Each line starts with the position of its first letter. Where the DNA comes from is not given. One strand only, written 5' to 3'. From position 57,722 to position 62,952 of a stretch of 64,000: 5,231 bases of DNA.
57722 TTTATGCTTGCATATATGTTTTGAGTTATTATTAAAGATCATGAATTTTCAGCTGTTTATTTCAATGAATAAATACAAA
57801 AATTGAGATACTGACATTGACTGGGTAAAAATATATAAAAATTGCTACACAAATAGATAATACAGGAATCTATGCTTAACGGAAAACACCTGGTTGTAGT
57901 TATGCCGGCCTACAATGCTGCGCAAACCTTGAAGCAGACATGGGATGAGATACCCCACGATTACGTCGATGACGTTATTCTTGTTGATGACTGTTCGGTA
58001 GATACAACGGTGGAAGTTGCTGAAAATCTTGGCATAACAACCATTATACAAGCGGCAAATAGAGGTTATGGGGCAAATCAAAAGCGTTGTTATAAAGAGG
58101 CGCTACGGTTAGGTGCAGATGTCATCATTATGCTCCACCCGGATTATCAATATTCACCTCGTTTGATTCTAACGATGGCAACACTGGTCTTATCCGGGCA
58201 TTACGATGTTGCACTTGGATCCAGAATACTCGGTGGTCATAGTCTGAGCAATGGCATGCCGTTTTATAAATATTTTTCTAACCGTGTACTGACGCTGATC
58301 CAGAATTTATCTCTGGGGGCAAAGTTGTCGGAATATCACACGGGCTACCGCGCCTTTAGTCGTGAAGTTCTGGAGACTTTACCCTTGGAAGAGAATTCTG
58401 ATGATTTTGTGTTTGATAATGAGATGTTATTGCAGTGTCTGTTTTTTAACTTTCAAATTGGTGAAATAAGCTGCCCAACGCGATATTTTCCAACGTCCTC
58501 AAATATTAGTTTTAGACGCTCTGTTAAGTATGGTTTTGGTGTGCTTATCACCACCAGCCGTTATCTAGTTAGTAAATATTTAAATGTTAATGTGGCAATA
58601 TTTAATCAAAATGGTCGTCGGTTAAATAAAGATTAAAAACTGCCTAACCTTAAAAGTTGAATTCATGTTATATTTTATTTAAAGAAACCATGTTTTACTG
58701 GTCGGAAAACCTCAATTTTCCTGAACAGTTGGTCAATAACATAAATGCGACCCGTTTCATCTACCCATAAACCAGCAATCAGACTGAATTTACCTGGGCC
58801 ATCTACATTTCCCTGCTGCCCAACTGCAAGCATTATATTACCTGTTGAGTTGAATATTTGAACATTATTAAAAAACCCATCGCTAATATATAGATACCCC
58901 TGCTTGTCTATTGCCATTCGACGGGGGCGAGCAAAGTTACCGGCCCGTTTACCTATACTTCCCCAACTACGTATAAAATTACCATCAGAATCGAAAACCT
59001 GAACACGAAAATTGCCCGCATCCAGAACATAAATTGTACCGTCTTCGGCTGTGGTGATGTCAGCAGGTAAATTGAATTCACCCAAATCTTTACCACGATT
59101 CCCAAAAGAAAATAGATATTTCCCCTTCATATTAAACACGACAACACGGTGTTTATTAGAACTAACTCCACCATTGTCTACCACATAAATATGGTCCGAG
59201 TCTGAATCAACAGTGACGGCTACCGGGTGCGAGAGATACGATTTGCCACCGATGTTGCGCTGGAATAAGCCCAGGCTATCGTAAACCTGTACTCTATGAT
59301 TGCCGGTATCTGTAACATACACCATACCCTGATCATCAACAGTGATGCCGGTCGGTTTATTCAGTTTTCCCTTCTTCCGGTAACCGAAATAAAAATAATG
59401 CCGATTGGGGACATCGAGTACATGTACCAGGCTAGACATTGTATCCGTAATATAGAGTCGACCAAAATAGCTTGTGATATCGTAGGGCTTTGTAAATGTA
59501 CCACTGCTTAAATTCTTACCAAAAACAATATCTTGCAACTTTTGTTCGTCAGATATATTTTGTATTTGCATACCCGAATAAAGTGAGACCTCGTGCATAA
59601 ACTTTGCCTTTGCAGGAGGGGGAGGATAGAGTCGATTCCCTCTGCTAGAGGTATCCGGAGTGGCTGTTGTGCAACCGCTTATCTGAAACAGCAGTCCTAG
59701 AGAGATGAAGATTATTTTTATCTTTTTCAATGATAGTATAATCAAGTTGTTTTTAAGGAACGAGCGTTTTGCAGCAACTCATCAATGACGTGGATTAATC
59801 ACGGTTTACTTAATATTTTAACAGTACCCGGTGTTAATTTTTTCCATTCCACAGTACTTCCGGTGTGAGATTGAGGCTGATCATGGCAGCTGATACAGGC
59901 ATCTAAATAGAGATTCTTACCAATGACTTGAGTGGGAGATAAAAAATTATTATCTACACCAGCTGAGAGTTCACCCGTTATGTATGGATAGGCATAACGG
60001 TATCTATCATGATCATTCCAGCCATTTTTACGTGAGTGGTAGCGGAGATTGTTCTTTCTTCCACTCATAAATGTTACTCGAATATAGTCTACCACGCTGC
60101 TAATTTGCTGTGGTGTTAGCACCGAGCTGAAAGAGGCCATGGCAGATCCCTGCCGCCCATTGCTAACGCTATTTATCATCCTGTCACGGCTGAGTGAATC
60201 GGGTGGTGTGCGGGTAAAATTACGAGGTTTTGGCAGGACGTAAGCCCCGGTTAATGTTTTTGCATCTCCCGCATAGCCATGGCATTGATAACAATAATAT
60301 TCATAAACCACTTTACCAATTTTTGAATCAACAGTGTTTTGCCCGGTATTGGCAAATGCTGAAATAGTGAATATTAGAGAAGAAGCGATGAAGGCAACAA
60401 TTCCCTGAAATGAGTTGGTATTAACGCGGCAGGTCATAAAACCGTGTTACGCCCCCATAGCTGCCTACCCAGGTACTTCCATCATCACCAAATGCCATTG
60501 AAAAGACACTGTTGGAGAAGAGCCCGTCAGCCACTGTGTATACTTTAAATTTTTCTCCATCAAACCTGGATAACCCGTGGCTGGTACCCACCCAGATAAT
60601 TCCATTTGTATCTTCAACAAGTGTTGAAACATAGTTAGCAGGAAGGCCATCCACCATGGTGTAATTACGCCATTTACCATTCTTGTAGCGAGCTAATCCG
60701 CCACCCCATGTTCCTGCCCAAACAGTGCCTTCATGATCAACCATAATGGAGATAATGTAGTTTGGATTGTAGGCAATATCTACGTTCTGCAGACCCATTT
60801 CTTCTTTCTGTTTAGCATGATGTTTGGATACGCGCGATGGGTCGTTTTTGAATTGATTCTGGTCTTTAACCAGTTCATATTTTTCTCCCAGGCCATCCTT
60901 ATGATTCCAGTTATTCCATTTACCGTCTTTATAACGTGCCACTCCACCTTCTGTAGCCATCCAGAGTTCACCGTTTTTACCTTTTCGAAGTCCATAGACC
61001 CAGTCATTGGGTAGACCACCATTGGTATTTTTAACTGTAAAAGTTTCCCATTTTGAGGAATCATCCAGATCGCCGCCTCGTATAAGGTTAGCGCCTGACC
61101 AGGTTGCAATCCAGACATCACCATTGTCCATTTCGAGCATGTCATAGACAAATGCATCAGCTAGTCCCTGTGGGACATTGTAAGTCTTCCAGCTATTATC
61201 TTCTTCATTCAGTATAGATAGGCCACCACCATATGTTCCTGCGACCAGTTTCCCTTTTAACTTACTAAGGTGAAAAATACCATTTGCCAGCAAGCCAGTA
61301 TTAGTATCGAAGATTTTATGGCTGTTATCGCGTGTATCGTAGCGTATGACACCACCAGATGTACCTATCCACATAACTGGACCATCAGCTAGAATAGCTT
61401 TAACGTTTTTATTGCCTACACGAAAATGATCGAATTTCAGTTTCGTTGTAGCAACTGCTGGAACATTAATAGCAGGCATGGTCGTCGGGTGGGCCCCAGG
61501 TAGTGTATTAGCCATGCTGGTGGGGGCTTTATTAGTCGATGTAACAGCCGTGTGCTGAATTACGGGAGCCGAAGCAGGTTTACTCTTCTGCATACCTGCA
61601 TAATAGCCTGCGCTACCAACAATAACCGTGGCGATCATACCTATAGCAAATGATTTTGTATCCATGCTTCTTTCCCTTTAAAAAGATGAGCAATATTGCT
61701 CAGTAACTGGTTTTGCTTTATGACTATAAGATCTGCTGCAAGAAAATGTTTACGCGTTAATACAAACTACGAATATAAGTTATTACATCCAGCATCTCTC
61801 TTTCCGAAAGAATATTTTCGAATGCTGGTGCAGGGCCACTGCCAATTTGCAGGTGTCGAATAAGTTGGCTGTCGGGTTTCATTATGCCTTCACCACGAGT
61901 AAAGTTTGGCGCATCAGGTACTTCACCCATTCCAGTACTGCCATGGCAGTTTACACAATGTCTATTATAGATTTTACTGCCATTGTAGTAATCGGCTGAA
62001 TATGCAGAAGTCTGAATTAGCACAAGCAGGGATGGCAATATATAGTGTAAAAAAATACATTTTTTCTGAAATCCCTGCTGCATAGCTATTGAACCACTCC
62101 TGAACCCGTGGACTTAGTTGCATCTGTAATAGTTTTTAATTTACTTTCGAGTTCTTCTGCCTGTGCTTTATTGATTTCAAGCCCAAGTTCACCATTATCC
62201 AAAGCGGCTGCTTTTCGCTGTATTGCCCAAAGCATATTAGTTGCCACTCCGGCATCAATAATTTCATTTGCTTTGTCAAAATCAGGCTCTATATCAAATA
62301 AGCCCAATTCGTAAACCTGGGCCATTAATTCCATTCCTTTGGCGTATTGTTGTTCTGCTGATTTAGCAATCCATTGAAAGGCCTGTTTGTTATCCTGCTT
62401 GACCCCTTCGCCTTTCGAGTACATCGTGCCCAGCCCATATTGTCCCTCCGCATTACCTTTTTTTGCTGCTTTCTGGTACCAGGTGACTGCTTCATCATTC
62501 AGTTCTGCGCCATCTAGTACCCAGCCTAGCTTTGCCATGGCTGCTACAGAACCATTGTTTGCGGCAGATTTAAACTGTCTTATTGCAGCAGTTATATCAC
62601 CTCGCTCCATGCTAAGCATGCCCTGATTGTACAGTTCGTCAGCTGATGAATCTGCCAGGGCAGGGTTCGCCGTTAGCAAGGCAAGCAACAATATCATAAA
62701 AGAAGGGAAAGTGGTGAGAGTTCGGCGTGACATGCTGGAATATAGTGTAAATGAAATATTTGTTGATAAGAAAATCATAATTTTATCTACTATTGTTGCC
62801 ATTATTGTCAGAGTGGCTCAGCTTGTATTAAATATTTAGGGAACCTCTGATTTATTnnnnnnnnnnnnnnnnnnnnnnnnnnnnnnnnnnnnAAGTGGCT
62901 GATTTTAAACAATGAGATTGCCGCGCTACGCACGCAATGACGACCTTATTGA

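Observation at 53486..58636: GT-C/TPR glycosyltransferase, pentahaem cytochrome and methyltransferase operon with a divergent polyprenol-phosphate sugar synthase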

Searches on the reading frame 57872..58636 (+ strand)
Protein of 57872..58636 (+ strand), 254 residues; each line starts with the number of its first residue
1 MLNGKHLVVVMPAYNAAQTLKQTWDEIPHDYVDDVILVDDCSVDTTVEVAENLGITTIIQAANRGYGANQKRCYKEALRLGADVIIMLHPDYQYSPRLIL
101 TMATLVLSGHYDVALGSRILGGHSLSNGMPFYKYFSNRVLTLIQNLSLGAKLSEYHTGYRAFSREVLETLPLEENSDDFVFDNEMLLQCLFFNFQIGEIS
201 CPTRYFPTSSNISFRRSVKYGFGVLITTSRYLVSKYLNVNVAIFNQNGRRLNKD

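Call 3: search_protein_families(library=pfam, proteins=[window:57872-58636:+], max_evalue=0.01)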
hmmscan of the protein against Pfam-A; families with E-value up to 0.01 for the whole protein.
window:57872-58636:+ (254 aa): 1 family
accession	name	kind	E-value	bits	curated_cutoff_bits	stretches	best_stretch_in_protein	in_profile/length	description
PF00535.33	Glycos_transf_2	-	5.5e-21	75.7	23.3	1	9-169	2-166/168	Glycosyl transferase family 2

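Call 4: search_protein_families(library=ncbifam, proteins=[window:57872-58636:+], max_evalue=0.01)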
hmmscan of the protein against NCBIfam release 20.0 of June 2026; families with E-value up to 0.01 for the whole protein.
window:57872-58636:+ (254 aa): 10 families
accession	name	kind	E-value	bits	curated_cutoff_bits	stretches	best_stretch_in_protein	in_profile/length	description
TIGR04182.1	glyco_TIGR04182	equivalog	1.8e-18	66.9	325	1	8-211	3-198/293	S-layer glycoprotein N-glycosyltransferase AglJ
NF041391.1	DPhHxTase_Halo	equivalog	9.3e-16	57.5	375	1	11-199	1-179/213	dolichyl-phosphate hexose transferase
NF058614.1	PPMAGASynPpgS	equivalog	1.5e-13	50.7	370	1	9-175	4-170/226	polyprenyl-phospho-N-acetylgalactosaminyl synthase PpgS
TIGR04283.1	glyco_like_mftF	equivalog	1.2e-07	31.5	182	1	8-106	2-97/221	TIGR04283 family arsenosugar biosynthesis glycosyltransferase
NF041875.1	EPS_EpsD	equivalog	7.6e-07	28.8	370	1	8-166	2-166/325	exopolysaccharide biosynthesis glycosyltransferase EpsD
NF047588.1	GlcsyltransPgfSStrep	equivalog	7.7e-06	25.3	500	1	7-226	3-219/308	glycosyltransferase PgfS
NF010496.0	PRK13915.1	equivalog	1.4e-05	24.4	262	1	4-60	30-91/307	glucosyl-3-phosphoglycerate synthase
NF007986.1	PRK10714.1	equivalog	3e-05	23.2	529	1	6-170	7-172/316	undecaprenyl-phosphate 4-deoxy-4-formamido-L-arabinose transferase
NF007482.0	PRK10073.1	equivalog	0.00037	19.6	423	1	5-114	6-118/334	glycosyltransferase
NF047683.1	TeichurnBiosyTuaG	equivalog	0.00039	20.1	400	1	6-52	7-55/252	teichuronic acid biosynthesis protein TuaG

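Call 46: search_solved_structures(query=window:57872-58636:+, max_evalue=0.001)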
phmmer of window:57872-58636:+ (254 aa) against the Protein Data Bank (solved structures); distinct sequences matched with E-value up to 0.001: 1.
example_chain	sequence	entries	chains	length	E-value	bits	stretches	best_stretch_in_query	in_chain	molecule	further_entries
5mlz_A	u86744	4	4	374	6e-10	42.1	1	7-173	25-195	Dolichol monophosphate mannose synthase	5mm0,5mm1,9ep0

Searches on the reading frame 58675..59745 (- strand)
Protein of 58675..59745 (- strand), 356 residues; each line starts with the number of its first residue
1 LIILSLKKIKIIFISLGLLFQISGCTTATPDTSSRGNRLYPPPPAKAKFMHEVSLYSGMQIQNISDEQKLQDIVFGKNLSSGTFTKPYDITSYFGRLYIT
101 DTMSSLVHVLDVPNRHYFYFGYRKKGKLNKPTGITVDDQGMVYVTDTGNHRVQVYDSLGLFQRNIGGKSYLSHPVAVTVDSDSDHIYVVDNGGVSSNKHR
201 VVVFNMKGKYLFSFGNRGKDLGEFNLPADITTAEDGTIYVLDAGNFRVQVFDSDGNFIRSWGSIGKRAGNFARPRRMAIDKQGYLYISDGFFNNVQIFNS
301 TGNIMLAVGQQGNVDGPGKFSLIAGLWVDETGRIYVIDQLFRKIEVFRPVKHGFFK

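Call 3: search_protein_families(library=pfam, proteins=[window:58675-59745:-], max_evalue=0.01)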
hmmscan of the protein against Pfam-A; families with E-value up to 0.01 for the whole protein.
window:58675-59745:- (356 aa): 7 families
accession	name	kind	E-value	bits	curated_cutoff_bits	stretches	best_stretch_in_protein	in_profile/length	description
PF01436.27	NHL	-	4.3e-30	102.7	20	3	128-155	1-28/28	NHL repeat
PF17170.10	DUF5128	-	1e-15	58.2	22.9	3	235-289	53-108/321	6-bladed beta-propeller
PF25021.1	TEN_NHL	-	1.8e-11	44.1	27.1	1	124-175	137-187/357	Teneurin NHL domain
PF08450.18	SGL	-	2e-05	24.7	26.3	1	96-159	147-214/246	SMP-30/Gluconolactonase/LRE-like region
PF06739.17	SBBP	-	0.0002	21.7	20.5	0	130-145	14-29/38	Beta-propeller repeat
PF16288.11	DUF4934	-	0.0019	18.7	27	0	182-258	25-101/102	Domain of unknown function (DUF4934)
PF06977.17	SdiA-regulated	-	0.0053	16.4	21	0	56-146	151-240/249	SdiA-regulated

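Call 4: search_protein_families(library=ncbifam, proteins=[window:58675-59745:-], max_evalue=0.01)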
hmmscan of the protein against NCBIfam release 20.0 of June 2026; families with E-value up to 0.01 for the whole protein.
window:58675-59745:- (356 aa): 4 families
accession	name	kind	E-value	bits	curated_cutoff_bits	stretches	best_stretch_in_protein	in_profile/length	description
NF035926.1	scyF_NHL_VPEP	equivalog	8.8e-44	150.2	350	3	173-262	200-284/376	scytonemin biosynthesis PEP-CTERM protein ScyF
NF047780.1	LIC12708_fam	subfamily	4.9e-09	35.5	150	1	126-260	117-219/391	LIC_12708 family protein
NF033206.1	ScyE_fam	subfamily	4e-08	33.2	80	0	127-151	6-30/333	ScyD/ScyE family protein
TIGR02604.1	Piru_Ver_Nterm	subfamily_domain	0.0076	15.7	122.2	0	224-249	320-345/367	PVC-type heme-binding CxxCH protein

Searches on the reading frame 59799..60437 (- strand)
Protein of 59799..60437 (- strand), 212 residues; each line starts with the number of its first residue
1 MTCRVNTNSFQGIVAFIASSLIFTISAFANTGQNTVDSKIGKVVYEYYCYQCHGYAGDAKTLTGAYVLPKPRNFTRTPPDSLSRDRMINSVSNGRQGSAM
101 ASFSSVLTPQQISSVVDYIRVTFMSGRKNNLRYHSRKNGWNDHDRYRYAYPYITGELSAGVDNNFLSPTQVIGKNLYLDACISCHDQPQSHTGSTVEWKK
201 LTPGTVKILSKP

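Call 3: search_protein_families(library=pfam, proteins=[window:59799-60437:-], max_evalue=0.01)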
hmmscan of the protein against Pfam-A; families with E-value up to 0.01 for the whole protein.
window:59799-60437:- (212 aa): 3 families
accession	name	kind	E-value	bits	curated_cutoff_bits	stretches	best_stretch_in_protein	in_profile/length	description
PF13442.11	Cytochrome_CBB3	-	3.5e-13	50.1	27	1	40-119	5-68/68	Cytochrome C oxidase, cbb3-type, subunit III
PF00034.26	Cytochrom_C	-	1.2e-08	36.6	21.3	1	40-120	3-87/90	Cytochrome c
PF14495.11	Cytochrom_C550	-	0.0039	17.3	27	0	162-197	17-53/136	Cytochrome c-550 domain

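Call 4: search_protein_families(library=ncbifam, proteins=[window:59799-60437:-], max_evalue=0.01)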
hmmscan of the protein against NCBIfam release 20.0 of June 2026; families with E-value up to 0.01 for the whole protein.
window:59799-60437:- (212 aa): 9 families
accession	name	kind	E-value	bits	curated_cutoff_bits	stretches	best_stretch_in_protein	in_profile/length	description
NF045930.1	Cytc6PetJCyano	equivalog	3e-07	30.4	135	1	18-119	9-102/110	cytochrome c6 PetJ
TIGR00782.1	ccoP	equivalog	3.2e-07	30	179.95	1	35-125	104-195/285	cytochrome-c oxidase, cbb3-type subunit III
NF011054.0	PRK14486.1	equivalog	1.3e-06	28.2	447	1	40-120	217-288/294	putative bifunctional cbb3-type cytochrome c oxidase subunit II/cytochrome c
NF033864.1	cytochrome579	equivalog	1.6e-05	24.8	280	1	48-106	61-121/179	cytochrome 579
NF050122.1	bc1_QcrC_actin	exception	4.7e-05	22.8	200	0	33-120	131-209/253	cytochrome bc1 complex diheme cytochrome c subunit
TIGR04485.1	thiosulf_SoxX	equivalog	0.00028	21.5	61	0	49-119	5-75/78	sulfur oxidation c-type cytochrome SoxX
TIGR03872.1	cytochrome_MoxG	equivalog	0.0028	17.8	147.8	0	25-122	26-121/133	cytochrome c(L), periplasmic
NF040606.1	CytoC_perox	subfamily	0.0034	16.6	150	0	173-202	301-330/524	di-heme-cytochrome C peroxidase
NF045773.1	cytochro_C550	exception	0.0072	16.3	125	0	38-119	49-116/118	cytochrome c550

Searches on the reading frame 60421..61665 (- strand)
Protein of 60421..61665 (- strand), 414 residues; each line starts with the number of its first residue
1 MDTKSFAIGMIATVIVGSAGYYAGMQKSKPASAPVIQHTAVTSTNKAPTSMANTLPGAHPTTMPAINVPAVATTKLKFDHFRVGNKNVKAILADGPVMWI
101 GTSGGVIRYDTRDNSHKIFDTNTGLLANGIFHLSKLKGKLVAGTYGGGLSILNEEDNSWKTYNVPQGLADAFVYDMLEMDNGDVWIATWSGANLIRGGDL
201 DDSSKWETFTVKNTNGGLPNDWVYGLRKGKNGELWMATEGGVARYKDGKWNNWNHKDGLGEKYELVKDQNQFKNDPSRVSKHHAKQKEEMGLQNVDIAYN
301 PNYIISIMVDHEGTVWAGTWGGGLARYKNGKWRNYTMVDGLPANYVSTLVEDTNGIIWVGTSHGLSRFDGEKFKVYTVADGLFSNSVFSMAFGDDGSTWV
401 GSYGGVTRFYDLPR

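Call 3: search_protein_families(library=pfam, proteins=[window:60421-61665:-], max_evalue=0.01)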
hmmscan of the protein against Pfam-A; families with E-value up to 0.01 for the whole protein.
window:60421-61665:- (414 aa): 2 families
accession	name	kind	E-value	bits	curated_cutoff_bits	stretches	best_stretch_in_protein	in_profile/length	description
PF07494.17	Reg_prop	-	2.7e-24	82.6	20.4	2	340-362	1-23/24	Two component regulator propeller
PF10983.13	DUF2793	-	0.001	19.4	27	0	312-345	41-72/87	Protein of unknown function (DUF2793)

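Call 4: search_protein_families(library=ncbifam, proteins=[window:60421-61665:-], max_evalue=0.01)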
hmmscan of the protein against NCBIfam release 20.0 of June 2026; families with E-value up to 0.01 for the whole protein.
window:60421-61665:- (414 aa): 2 families
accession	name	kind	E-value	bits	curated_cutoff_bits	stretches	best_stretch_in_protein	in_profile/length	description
NF052228.1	T9SS_PorZ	equivalog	1e-08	34.1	260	1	283-368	461-556/757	type IX secretion system anionic LPS delivery protein PorZ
NF045728.1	glycosyl_F510_1955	equivalog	0.0035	16.6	175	0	223-255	7-40/246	F510_1955 family glycosylhydrolase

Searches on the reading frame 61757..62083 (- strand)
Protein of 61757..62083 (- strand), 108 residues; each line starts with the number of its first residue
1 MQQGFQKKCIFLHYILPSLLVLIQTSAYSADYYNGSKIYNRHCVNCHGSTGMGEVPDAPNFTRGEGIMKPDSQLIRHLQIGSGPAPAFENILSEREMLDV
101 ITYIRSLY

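Call 3: search_protein_families(library=pfam, proteins=[window:61757-62083:-], max_evalue=0.01)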
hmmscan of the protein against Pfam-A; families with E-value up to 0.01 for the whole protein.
window:61757-62083:- (108 aa): 2 families
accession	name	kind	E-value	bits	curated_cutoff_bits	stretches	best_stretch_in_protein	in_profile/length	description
PF13442.11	Cytochrome_CBB3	-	9.2e-10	39.2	27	1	34-104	5-68/68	Cytochrome C oxidase, cbb3-type, subunit III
PF00034.26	Cytochrom_C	-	3.5e-09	38.3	21.3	1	34-107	3-89/90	Cytochrome c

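Call 4: search_protein_families(library=ncbifam, proteins=[window:61757-62083:-], max_evalue=0.01)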
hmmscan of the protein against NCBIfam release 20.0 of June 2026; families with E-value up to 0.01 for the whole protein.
window:61757-62083:- (108 aa): 5 families
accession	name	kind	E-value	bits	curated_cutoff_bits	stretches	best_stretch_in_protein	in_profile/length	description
NF045930.1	Cytc6PetJCyano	equivalog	7.2e-09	35.6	135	1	13-104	9-102/110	cytochrome c6 PetJ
NF050122.1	bc1_QcrC_actin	exception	4.6e-08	32.7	200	2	29-106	133-210/253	cytochrome bc1 complex diheme cytochrome c subunit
NF011054.0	PRK14486.1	equivalog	2.6e-06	27.1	447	1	33-106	216-289/294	putative bifunctional cbb3-type cytochrome c oxidase subunit II/cytochrome c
TIGR00782.1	ccoP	equivalog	3.9e-06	26.4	179.95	1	31-107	202-281/285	cytochrome-c oxidase, cbb3-type subunit III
NF045773.1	cytochro_C550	exception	0.0051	16.7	125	1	33-87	50-101/118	cytochrome c550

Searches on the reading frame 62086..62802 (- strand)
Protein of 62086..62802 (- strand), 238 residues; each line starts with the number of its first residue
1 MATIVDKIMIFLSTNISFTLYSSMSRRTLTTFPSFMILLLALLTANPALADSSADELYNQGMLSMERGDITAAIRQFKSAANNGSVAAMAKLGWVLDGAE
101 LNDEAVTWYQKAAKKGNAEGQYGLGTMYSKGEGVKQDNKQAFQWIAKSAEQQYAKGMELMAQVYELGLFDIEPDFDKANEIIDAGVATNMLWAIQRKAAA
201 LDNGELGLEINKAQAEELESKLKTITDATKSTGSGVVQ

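Call 3: search_protein_families(library=pfam, proteins=[window:62086-62802:-], max_evalue=0.01)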
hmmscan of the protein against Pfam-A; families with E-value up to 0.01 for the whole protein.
window:62086-62802:- (238 aa): 5 families
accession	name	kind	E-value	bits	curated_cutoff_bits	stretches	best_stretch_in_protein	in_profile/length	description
PF08238.18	Sel1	-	4.6e-15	55.9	30.7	1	118-152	1-35/36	Sel1 repeat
PF13432.12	TPR_16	-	0.00052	20.9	32.7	1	58-116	1-61/65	Tetratricopeptide repeat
PF23310.1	TPR_27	-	0.00081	19.5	27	0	105-151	48-94/110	Plant tetratrico peptide repeats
PF13414.12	TPR_11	-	0.004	17.2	26.8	0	103-125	11-35/42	TPR repeat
PF00515.34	TPR_1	-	0.0093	16.2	27.8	0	54-80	1-27/34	Tetratricopeptide repeat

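Call 4: search_protein_families(library=ncbifam, proteins=[window:62086-62802:-], max_evalue=0.01)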
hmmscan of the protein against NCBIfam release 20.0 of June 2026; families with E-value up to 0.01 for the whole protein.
window:62086-62802:- (238 aa): 5 families
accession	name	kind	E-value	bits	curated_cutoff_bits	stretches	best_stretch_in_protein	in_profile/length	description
NF033786.1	phenyl_MerG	equivalog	3.8e-08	33.5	350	1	105-182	88-173/217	phenylmercury resistance protein MerG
NF045484.1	TransRegExoR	equivalog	1.6e-06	27.5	450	1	92-157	49-114/267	exopolysaccharide production regulator ExoR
NF038194.1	AlgK_TPR_lipo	equivalog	3e-06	26.1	700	1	69-164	317-415/448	alginate biosynthesis TPR repeat lipoprotein AlgK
TIGR03302.1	OM_YfiO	subfamily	0.0012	18.4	81.4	1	49-87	28-66/239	outer membrane protein assembly factor BamD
NF047621.1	FlgprotMotXVib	equivalog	0.006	16.1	330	0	105-150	95-140/211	flagellar protein MotX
